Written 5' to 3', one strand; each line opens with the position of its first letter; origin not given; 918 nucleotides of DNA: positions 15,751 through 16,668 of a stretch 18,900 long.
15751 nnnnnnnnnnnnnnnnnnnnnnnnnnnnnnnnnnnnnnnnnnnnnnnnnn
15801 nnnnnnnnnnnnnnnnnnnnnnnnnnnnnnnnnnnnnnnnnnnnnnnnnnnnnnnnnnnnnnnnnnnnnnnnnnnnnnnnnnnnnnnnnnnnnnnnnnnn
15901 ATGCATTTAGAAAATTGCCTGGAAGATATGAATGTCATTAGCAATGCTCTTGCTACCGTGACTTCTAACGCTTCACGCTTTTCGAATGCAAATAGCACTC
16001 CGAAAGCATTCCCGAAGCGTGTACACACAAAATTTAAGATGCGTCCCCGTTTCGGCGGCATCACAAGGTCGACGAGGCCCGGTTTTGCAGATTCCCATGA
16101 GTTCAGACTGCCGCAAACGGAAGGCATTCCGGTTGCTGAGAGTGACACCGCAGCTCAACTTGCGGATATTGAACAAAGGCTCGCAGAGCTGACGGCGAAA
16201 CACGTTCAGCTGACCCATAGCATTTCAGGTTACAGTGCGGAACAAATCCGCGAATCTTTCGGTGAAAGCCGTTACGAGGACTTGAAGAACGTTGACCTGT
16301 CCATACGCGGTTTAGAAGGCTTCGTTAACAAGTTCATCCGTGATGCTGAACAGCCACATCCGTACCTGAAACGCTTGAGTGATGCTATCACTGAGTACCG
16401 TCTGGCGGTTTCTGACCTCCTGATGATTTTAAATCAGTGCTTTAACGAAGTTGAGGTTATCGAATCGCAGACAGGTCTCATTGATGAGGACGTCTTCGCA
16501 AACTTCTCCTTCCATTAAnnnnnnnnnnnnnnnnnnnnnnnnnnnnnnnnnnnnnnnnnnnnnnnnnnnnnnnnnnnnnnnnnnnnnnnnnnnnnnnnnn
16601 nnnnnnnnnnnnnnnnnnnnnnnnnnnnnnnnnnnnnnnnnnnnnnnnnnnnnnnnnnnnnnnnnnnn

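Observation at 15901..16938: YafO-like toxin homolog paired with an unrecognised 205-aa upstream gene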

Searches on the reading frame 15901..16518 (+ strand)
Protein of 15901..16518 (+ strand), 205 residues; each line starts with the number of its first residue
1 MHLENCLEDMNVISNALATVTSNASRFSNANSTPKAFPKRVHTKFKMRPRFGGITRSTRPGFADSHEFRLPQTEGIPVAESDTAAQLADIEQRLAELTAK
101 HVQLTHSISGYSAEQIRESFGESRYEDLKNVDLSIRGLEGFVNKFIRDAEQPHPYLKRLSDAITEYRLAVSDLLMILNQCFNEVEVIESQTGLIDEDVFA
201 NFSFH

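Call 3: search_protein_families(library=pfam, proteins=[window:15901-16518:+], max_evalue=1)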
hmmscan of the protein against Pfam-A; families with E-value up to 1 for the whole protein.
window:15901-16518:+ (205 aa): 2 families
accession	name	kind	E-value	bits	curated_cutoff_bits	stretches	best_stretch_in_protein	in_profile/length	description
PF18210.6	Knl1_RWD_C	-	0.061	13.9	27.8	1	85-118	4-35/151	Knl1 RWD C-terminal domain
PF09391.15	DUF2000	-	0.12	12.7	25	1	75-148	54-128/133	Protein of unknown function (DUF2000)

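Call 4: search_protein_families(library=phrogs, proteins=[window:15901-16518:+], max_evalue=0.01)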
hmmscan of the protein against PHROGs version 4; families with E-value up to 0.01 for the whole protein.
window:15901-16518:+ (205 aa): 1 family
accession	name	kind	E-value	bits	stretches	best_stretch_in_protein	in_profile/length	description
phrog_13546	-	unknown function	4.3e-110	367.5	1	1-205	1-201/201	-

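Call 7: search_protein_families(library=padloc, proteins=[window:15901-16518:+], max_evalue=1)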
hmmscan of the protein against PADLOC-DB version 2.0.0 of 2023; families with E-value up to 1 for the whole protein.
window:15901-16518:+ (205 aa): 0 families

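Call 8: search_protein_families(library=ncbifam, proteins=[window:15901-16518:+], max_evalue=1)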
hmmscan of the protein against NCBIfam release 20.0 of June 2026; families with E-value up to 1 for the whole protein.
window:15901-16518:+ (205 aa): 2 families
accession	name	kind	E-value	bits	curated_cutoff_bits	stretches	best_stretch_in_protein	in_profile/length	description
NF009988.0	PRK13454.1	equivalog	0.11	12.3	186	1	76-124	118-166/181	F0F1 ATP synthase subunit B'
NF003034.1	PRK03918.1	equivalog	0.15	10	700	1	91-190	548-648/878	DNA double-strand break repair ATPase Rad50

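Call 14: search_solved_structures(query=window:15901-16518:+, max_evalue=10)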
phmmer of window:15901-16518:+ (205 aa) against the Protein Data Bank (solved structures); distinct sequences matched with E-value up to 10: 2.
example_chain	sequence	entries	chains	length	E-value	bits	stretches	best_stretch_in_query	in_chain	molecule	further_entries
2v71_A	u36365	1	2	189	0.0026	20.9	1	60-190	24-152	NUCLEAR DISTRIBUTION PROTEIN NUDE-LIKE 1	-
3khk_A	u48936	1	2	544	0.46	13.6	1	121-180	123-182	Type I restriction-modification system methylation subunit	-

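Call 17: find_homologous_proteins(query=window:15901-16518:+, max_evalue=0.001)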
Query window:15901-16518:+ (205 aa): 31 proteins with E <= 0.001 among 185 candidates.
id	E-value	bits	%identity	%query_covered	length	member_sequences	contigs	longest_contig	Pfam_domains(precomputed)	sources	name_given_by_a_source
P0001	2.7e-125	433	97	100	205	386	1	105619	-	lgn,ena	-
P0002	5.3e-122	423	96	100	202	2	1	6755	-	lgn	-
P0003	3.7e-116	404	89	100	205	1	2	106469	-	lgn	-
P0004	3.8e-116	404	89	100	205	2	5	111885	-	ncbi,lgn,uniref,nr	ncbi:hypothetical protein VQU99_001257 [Klebsiella pneumoniae]|uniref:hypothetical protein n=1 Tax=K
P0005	9.8e-116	402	89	100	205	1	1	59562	-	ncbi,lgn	ncbi:hypothetical protein ACMSJO_004390 [Klebsiella pneumoniae]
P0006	5.2e-104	364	97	83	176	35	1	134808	-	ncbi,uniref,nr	ncbi:hypothetical protein [Klebsiella pneumoniae]|uniref:hypothetical protein n=1 Tax=Klebsiella pne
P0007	6.6e-93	328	77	100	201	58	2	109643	-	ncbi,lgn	ncbi:TPA: hypothetical protein ACQZKF_005888 [Klebsiella pneumoniae]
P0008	6.1e-82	292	71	100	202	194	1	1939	-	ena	-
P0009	2.7e-81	290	70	100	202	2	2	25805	-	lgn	-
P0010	2.3e-79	284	68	100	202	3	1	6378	-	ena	-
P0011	3.3e-79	283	68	100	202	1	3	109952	-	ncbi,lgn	ncbi:hypothetical protein ACOB7R_003851 [Enterobacter hormaechei]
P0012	1.3e-77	278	67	100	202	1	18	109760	-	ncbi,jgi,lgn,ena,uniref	ncbi:hypothetical protein [Citrobacter europaeus]|jgi:hypothetical protein|uniref:hypothetical prote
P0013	1.6e-77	278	68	100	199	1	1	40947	-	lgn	-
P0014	5.4e-76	273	67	100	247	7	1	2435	-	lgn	-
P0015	2.8e-74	267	66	100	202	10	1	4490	-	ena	-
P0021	5.3e-63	230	89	58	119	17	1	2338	-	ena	-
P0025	1.6e-59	219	56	99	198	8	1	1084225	-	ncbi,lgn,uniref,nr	ncbi:hypothetical protein [Erwinia sp. JUb26]|uniref:hypothetical protein n=1 Tax=Erwinia sp. JUb26 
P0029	4.0e-37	146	42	100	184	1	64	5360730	-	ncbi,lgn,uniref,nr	ncbi:hypothetical protein BIY26_22820 [Brenneria goodwinii]|uniref:Uncharacterized protein n=1 Tax=B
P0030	5.9e-34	136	38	99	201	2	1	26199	-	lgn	-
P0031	5.3e-27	113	55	60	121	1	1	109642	-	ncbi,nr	ncbi:hypothetical protein H5C73_24170 (plasmid) [Escherichia coli]|nr:hypothetical protein H5C73_241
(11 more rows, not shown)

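Call 22: find_encoding_contigs(protein=P0029, flank=5000, max_places=2)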
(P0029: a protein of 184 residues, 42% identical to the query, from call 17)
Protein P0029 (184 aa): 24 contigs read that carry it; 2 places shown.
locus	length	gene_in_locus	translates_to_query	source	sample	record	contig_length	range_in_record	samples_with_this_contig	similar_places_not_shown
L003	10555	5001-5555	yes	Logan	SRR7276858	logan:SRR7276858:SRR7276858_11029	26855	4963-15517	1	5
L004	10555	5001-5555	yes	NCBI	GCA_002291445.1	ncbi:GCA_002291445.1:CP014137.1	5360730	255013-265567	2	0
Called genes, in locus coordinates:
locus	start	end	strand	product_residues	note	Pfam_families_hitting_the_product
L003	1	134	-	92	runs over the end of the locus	PF15948:DUF4756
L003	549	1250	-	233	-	-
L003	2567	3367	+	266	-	-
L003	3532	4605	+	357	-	-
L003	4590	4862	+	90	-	-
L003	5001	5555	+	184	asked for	-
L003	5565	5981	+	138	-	PF13957:YafO_toxin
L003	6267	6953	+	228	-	-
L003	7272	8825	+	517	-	-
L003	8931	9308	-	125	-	-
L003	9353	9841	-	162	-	PF15947:DUF4755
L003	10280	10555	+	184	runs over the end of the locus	-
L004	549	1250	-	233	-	-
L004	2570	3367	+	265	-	-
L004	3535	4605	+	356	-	-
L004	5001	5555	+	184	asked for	-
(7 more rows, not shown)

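Call 23: find_encoding_contigs(protein=P0030, flank=5000, max_places=2)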
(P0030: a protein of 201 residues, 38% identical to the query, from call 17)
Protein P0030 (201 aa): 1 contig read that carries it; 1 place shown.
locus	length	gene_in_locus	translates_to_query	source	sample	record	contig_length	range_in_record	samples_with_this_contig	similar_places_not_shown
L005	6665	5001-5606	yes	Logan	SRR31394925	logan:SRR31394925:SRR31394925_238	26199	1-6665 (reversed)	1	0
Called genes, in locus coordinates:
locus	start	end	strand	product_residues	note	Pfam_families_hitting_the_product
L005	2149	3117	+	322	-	PF00126:HTH_1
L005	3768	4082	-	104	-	PF09851:SHOCT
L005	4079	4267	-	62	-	-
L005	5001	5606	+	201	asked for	-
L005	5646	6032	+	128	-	PF13957:YafO_toxin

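Call 24: find_encoding_contigs(protein=P0025, flank=5000, max_places=2)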
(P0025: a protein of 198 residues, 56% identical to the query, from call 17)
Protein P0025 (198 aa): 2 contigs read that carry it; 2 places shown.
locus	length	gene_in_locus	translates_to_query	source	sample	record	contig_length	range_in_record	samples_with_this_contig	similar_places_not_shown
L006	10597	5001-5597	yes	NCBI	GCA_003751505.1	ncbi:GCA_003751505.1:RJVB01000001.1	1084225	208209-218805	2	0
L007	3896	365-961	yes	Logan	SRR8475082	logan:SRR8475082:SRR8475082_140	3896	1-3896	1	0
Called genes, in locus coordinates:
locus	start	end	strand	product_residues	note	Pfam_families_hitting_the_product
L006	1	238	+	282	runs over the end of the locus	PF00583:Acetyltransf_1, PF13673:Acetyltransf_10, PF13508:Acetyltransf_7, PF18014:Acetyltransf_18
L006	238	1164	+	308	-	PF02826:2-Hacid_dh_C, PF03446:NAD_binding_2 (weak)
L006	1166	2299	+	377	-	PF01546:Peptidase_M20, PF07687:M20_dimer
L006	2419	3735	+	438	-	PF00202:Aminotran_3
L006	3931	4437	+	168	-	PF13404:HTH_AsnC-type, PF13412:HTH_24, PF01037:AsnC_trans_reg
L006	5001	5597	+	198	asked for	-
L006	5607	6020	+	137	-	PF13957:YafO_toxin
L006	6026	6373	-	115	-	PF01844:HNH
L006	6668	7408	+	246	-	PF00106:adh_short, PF08659:KR (weak), PF13561:adh_short_C2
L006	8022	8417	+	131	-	-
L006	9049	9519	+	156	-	PF00583:Acetyltransf_1, PF13673:Acetyltransf_10 (weak), PF13508:Acetyltransf_7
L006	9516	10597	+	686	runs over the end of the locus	PF05378:Hydant_A_N, PF01968:Hydantoinase_A, PF19278:Hydant_A_C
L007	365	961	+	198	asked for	-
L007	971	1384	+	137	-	PF13957:YafO_toxin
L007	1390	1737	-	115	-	PF01844:HNH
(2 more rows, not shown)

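Call 26: search_protein_representatives(alignment_id=A1)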
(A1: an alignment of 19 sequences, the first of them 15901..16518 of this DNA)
Query: 19 sequences, 201 profile positions. Proteins with E-value up to 0.001 (for the whole library): 12; up to 1e-10: 8; up to 1e-30: 4. The best 12 are listed.
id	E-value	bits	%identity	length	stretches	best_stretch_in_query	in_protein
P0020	2.5e-91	321.7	-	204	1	1-201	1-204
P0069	3.4e-73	262.5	-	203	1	1-201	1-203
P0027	9.7e-69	248.0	-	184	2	83-201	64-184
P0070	8.5e-36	140.4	-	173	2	80-201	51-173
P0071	8.0e-28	114.4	-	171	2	63-201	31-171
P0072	6.1e-24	101.7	-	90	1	1-85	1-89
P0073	2.5e-11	60.5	-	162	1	60-201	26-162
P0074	5.2e-11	59.5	-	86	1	10-77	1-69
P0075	8.2e-10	55.6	-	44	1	1-36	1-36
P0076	2.9e-06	44.0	-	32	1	1-29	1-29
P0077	1.1e-05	42.2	-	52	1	1-35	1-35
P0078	9.7e-04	35.8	-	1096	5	117-150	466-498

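Call 28: find_encoding_contigs(protein=P0073, flank=4000, max_places=3)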
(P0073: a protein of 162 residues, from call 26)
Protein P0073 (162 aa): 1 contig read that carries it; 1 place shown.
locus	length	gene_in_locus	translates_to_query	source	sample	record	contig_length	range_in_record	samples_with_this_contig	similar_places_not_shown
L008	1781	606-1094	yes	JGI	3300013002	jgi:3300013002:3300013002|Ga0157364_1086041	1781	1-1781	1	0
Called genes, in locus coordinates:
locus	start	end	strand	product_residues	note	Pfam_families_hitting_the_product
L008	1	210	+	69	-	?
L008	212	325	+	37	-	-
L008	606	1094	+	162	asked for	-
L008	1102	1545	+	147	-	PF13957:YafO_toxin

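Call 29: find_encoding_contigs(protein=P0071, flank=4000, max_places=3)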
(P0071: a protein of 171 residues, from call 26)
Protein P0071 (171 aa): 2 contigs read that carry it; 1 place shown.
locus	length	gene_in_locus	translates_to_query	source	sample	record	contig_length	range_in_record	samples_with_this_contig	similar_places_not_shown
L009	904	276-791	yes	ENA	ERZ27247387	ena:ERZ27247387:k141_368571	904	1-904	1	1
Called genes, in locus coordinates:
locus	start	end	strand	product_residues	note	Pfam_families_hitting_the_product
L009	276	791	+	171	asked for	-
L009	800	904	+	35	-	?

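Call 31: predict_structure(alignment_id=A1)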
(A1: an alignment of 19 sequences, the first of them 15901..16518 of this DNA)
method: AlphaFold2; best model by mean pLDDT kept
length: 205 residues; sequences in the alignment: 19
mean_pLDDT: 70.4   pTM: 0.60
mean pLDDT of the five models: 70.4, 67.9, 67.6, 66.1, 64.8
residues with pLDDT >= 90: 48; 70-90: 71; 50-70: 31; < 50: 55
segments of 3 or more residues with pLDDT < 50: 1-3, 31-78
pLDDT, mean of each block of 10 residues (from residue 1): 68 86 66 43 36 37 36 45 80 92 89 87 87 93 87 85 95 91 58 58 52
secondary structure, 60 per line:
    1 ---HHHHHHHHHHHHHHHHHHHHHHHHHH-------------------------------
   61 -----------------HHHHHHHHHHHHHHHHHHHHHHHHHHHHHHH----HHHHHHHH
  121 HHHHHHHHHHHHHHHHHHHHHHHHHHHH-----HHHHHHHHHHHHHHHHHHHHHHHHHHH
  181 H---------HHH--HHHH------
elements in order: H4-29 H78-108 H113-148 H154-181 H196-199

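Call 49: fold_search(model_id=the predicted structure, library=pdb)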
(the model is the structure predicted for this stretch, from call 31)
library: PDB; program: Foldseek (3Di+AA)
matches with E <= 10: 637; with E <= 0.001: 0
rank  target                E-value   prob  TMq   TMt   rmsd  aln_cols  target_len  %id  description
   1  5n77_A                1.5e-01  0.72  0.23  0.20   7.3       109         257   14  Crystal structure of the cytosolic domain of the CorA magnesium channel from Escherichia coli in complex with magnesiu (released 2017-07-12)
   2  5n77_C                1.6e-01  0.72  0.23  0.19   7.6       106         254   14  Crystal structure of the cytosolic domain of the CorA magnesium channel from Escherichia coli in complex with magnesiu (released 2017-07-12)
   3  8fvt_A                1.9e-01  0.99  0.35  0.66   3.4        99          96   11  Multi-state design of two-state switchable hinge proteins (released 2023-08-16)
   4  5n77_E                2.0e-01  0.66  0.24  0.21   6.8       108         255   16  Crystal structure of the cytosolic domain of the CorA magnesium channel from Escherichia coli in complex with magnesiu (released 2017-07-12)
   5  8fih_B                2.2e-01  0.97  0.35  0.62   4.0       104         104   10  Multi-state design of two-state switchable hinge proteins (released 2023-08-16)
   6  9had_A                2.2e-01  0.90  0.33  0.49   6.3       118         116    8  Der f 21 dust mite allergen with computationally designed DerF21_b10 binder (released 2024-12-18)
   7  6d8z_B                2.5e-01  0.82  0.29  0.20   7.1       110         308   14  Crystal Structure of the C-terminal Guanine Nucleotide Exchange Factor Module of Human Trio (released 2019-02-20)
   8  2rld_E                3.4e-01  0.84  0.26  0.46   9.9        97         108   10  CRYSTAL STRUCTURE OF A PROTEIN WITH UNKNOWN FUNCTION FROM S23 RIBOSOMAL PROTEIN FAMILY (BT_0352) FROM BACTEROIDES THET (released 2007-10-30)
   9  6d8z_A                3.4e-01  0.47  0.24  0.18   7.6       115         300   12  Crystal Structure of the C-terminal Guanine Nucleotide Exchange Factor Module of Human Trio (released 2019-02-20)
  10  6d8z_C                3.8e-01  0.44  0.24  0.18   7.7       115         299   13  Crystal Structure of the C-terminal Guanine Nucleotide Exchange Factor Module of Human Trio (released 2019-02-20)
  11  6q58_D                4.0e-01  0.77  0.28  0.42   5.2       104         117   12  Copper loading to a cytosolic copper storage protein from Streptomyces lividans (five coppers) (released 2019-07-10)
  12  8zah_A                4.2e-01  0.72  0.26  0.22   7.3       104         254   12  Crystal structure of the channel protein CorA from Campylobacter jejuni (released 2024-06-19)
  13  9k7x_B                4.2e-01  0.21  0.16  0.29  14.9        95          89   13  Crystal structure of designed calcium-induced homotrimer C3-Ca1-DN*3-20 (released 2025-10-29)
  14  5yny_C                4.7e-01  0.80  0.34  0.52   4.7       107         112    8  Structure of house dust mite allergen Der F 21 in PEG2KMME (released 2019-03-13)
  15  4wyv_C                5.0e-01  0.72  0.28  0.28   6.9       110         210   13  Crystal Structure of Human Translin in Open Conformation (released 2014-11-26)
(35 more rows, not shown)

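Call 76: find_encoding_contigs(protein=P0031, flank=2500, max_places=2)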
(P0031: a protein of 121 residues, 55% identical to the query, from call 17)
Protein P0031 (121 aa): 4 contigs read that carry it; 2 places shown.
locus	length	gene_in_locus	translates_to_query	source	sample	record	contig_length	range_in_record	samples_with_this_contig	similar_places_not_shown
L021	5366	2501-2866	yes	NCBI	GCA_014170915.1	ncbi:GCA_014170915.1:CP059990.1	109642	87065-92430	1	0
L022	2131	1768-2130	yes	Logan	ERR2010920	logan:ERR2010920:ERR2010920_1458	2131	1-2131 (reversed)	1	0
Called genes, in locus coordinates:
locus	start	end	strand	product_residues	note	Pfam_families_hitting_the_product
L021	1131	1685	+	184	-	-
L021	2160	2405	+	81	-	PF00462:Glutaredoxin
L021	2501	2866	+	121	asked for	-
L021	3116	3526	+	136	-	PF13957:YafO_toxin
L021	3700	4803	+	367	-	PF00589:Phage_integrase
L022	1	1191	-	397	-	?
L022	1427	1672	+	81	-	PF00462:Glutaredoxin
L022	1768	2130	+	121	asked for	?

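Call 82: find_encoding_contigs(protein=P0021, flank=1500, max_places=2)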
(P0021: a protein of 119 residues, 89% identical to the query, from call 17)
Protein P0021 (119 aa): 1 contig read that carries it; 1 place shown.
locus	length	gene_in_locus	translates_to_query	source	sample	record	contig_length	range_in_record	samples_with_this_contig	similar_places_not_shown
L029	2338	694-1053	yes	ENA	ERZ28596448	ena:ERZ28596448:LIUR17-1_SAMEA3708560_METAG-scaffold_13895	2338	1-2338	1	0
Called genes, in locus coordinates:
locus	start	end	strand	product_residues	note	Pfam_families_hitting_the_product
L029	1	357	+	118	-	?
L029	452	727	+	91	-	-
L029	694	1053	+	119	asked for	-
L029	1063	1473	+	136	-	PF13957:YafO_toxin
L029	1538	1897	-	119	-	PF03526:Microcin (weak)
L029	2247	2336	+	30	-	?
